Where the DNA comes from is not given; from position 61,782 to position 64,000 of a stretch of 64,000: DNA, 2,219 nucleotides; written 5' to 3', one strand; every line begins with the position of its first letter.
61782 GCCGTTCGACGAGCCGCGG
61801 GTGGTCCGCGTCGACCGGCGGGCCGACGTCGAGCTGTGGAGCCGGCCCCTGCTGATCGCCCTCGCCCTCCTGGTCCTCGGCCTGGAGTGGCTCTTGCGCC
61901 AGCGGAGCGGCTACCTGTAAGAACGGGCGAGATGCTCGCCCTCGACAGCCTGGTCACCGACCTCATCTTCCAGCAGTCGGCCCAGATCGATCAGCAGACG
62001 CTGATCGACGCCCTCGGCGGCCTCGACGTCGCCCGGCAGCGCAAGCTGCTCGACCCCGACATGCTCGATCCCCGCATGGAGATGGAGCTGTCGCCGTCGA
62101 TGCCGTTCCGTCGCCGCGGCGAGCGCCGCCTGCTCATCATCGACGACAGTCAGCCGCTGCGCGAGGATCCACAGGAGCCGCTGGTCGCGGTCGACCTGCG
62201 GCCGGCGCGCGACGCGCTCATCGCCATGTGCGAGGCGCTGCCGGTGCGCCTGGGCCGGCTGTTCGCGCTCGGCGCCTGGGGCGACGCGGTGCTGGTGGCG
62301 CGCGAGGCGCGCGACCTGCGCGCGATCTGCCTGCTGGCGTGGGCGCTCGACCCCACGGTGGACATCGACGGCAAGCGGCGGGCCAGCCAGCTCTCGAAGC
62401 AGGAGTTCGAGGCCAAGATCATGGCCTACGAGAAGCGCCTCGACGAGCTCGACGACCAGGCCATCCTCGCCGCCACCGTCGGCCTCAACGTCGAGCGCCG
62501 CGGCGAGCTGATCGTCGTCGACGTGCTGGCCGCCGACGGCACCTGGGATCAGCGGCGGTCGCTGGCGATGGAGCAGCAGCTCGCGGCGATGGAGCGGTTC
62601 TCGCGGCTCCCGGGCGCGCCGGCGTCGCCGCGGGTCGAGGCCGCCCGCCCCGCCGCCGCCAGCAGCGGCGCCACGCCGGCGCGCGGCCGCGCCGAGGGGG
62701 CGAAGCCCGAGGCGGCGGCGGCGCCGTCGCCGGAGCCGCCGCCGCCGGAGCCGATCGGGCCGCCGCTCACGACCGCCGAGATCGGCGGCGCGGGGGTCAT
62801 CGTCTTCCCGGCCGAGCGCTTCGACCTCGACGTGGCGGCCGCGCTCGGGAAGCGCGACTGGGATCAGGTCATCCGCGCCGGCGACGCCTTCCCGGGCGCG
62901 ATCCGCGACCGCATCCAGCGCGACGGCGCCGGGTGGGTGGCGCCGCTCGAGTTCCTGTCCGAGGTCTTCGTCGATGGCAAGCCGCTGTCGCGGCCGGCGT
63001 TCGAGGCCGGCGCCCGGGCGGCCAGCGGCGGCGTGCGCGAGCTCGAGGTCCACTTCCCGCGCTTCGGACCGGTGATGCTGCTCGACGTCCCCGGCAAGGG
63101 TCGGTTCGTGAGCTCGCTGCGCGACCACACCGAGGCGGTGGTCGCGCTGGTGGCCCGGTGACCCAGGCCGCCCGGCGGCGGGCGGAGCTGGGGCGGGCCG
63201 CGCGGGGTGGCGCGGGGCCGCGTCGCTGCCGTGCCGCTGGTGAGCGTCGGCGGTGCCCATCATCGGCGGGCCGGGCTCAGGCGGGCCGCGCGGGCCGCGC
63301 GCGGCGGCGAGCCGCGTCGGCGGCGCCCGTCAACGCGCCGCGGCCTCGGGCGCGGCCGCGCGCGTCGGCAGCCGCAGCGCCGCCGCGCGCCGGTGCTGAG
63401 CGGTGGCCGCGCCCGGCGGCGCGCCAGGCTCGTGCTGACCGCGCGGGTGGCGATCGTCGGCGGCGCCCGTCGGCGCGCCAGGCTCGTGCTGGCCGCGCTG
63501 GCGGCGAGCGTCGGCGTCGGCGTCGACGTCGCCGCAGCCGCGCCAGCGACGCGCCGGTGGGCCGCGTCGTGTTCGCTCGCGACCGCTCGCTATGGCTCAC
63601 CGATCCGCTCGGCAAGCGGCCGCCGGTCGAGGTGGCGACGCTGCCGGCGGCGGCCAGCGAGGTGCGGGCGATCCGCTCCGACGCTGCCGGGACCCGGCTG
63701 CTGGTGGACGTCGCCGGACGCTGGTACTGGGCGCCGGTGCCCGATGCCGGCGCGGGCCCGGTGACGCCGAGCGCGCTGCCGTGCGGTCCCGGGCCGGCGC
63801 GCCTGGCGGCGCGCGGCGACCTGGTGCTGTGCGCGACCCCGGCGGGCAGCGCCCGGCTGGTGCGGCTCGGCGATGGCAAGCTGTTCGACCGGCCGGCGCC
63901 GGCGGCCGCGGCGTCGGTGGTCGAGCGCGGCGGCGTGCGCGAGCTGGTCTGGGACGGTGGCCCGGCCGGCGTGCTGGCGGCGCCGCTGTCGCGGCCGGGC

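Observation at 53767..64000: Two divergent envelope gene sets: outer-membrane barrel + ABC-2 exporter + tandem-AAA ATPase versus Tat-DUF4159 + BatA-like double-TM/VWA/GATase-like protein + 410-aa unknown + TolB-like protein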

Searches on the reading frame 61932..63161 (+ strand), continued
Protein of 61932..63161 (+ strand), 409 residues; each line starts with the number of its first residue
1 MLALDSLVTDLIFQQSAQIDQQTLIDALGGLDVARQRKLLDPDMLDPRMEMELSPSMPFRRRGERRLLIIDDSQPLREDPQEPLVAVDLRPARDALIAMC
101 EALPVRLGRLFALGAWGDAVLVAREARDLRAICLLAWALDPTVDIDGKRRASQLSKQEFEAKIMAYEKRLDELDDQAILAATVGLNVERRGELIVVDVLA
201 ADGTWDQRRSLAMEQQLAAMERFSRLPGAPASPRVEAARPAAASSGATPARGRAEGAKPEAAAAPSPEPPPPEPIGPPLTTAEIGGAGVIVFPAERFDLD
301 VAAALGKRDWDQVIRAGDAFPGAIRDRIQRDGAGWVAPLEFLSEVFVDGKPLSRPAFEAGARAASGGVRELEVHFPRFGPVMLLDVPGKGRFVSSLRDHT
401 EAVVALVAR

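Call 87: fold_search(model_id=the predicted structure, library=pdb)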
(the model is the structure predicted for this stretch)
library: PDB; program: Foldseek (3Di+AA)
matches with E <= 10: 209; with E <= 0.001: 0
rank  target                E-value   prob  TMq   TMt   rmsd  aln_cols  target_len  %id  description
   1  2zho_D                2.4e-02  0.47  0.14  0.32  12.1       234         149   10  Crystal structure of the regulatory subunit of aspartate kinase from Thermus thermophilus (ligand free form) (released 2009-02-17)
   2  1qn7_A                1.4e-01  0.07  0.10  0.17  16.2       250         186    9  Crystal structure of the T(-27) Adenovirus major late promoter TATA box variant bound to wild-type TBP (Arabidopsis th (released 2000-02-07)
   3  7daw_B                2.1e-01  0.51  0.14  0.08   7.0       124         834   17  Crystal structure of Mycobacterium tuberculosis phenylalanyl-tRNA synthetase (released 2021-01-13)
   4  6sga_FC               2.7e-01  0.06  0.12  0.15  16.0       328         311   11  Body domain of the mt-SSU assemblosome from Trypanosoma brucei (released 2019-09-18)
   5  2j0w                  3.4e-01  0.11  0.12  0.11  11.9       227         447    6  Crystal structure of E. coli aspartokinase III in complex with aspartate and ADP (R-state) (released 2006-08-10)
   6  9dtf_E                4.0e-01  0.41  0.13  0.08   6.1       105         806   16  Crystal structure of the complex of M. tuberculosis PheRS with cognate precursor tRNA and fragment DDD01008876 (released 2025-06-04)
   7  1si9_A                4.2e-01  0.21  0.15  0.40   6.8       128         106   12  Boiling stable protein isolated from Populus tremula (released 2004-09-21)
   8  9oh5_B                4.7e-01  0.05  0.07  0.17  16.3       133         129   14  Cryo-EM structure of the assembled MS2 CPM58 VLP (released 2025-11-05)
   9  3c19                  6.3e-01  0.35  0.14  0.28   6.5       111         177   14  Crystal structure of protein MK0293 from Methanopyrus kandleri AV19 (released 2008-02-05)
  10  9drv_E                6.3e-01  0.30  0.13  0.07   6.1       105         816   16  Crystal structure of M. tuberculosis PheRS-tRNA complex bound to inhibitor D-004 (released 2025-02-12)
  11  1tgh_A                6.3e-01  0.03  0.10  0.17  15.5       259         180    9  TATA BINDING PROTEIN (TBP)/DNA COMPLEX (released 1996-08-01)
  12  5tvf_E                6.7e-01  0.08  0.14  0.18  15.0       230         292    7  Crystal structure of Trypanosoma brucei AdoMetDC/prozyme heterodimer in complex with inhibitor CGP 40215 (released 2017-01-11)
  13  4kr7_A                6.7e-01  0.08  0.14  0.14  13.8       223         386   13  Crystal structure of a 4-thiouridine synthetase - RNA complex with bound ATP (released 2014-04-23)
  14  4rho_B                7.1e-01  0.25  0.25  0.36  10.2       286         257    8  Crystal structure of a hypothetical protein (BPSL2088) from Burkholderia pseudomallei K96243 at 2.25 A resolution (released 2014-12-10)
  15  4rho_A                7.9e-01  0.28  0.25  0.38   9.3       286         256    7  Crystal structure of a hypothetical protein (BPSL2088) from Burkholderia pseudomallei K96243 at 2.25 A resolution (released 2014-12-10)
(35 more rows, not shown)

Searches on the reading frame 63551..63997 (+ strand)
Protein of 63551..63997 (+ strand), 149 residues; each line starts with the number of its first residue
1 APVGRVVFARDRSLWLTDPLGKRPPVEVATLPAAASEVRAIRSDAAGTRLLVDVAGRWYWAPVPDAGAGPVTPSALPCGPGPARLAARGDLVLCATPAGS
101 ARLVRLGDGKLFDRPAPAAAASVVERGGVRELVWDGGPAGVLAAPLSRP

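Call 52: find_homologous_proteins(query=window:63551-63997:+, max_evalue=0.001)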
Query window:63551-63997:+: 3041 candidates shared short words with the query, none scored E <= 0.001.
